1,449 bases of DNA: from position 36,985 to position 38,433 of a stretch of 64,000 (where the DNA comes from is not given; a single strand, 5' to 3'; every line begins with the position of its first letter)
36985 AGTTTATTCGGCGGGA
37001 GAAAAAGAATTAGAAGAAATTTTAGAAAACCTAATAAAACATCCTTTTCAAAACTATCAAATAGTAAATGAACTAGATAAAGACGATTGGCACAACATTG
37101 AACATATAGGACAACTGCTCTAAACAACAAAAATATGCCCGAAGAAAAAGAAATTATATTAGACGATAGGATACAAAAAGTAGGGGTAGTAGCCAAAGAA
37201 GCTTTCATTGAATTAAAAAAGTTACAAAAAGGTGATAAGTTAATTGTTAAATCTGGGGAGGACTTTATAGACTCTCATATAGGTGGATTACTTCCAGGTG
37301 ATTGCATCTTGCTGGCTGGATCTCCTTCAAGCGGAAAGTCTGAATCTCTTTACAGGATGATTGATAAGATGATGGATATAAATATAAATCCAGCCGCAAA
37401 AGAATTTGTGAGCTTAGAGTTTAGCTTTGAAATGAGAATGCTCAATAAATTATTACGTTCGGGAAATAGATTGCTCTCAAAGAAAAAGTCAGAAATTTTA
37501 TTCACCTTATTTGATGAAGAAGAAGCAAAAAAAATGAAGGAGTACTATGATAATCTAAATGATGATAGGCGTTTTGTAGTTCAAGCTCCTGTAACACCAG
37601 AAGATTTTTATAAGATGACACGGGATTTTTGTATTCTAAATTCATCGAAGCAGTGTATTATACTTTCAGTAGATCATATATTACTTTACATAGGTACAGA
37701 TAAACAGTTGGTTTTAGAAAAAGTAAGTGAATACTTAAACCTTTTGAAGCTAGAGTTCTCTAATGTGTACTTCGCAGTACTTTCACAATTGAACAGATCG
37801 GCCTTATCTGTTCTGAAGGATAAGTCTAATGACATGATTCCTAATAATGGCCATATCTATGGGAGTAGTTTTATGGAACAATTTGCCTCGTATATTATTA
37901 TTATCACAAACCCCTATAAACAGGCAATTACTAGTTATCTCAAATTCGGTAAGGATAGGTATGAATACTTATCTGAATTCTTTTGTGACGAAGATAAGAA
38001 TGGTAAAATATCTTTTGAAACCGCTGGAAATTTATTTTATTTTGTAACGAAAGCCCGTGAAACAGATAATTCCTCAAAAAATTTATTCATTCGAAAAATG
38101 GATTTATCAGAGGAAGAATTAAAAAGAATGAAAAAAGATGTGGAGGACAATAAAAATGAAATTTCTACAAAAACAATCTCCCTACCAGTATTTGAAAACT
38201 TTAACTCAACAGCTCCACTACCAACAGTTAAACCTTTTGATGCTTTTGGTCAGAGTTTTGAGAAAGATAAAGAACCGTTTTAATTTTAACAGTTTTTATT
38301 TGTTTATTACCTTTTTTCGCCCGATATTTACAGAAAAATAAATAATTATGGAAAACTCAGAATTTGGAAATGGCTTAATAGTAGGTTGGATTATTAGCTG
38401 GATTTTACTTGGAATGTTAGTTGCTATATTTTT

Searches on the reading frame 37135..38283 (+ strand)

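Call 11: search_protein_families(library=phrogs, proteins=[window:37135-38283:+], max_evalue=0.001)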
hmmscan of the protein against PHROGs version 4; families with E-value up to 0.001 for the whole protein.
window:37135-38283:+ (382 aa): 4 families
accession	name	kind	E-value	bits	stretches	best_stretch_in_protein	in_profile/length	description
phrog_37407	-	DNA, RNA and nucleotide metabolism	2.8e-96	323.8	1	19-382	9-368/368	DnaB-like replicative helicase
phrog_19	-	DNA, RNA and nucleotide metabolism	7.6e-14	52.5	1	19-314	314-565/621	DnaB-like replicative helicase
phrog_239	-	DNA, RNA and nucleotide metabolism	9.8e-09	35.7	1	45-320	348-607/801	DNA primase/helicase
phrog_243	-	DNA, RNA and nucleotide metabolism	0.00041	20.4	1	43-205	23-178/273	DnaB-like replicative helicase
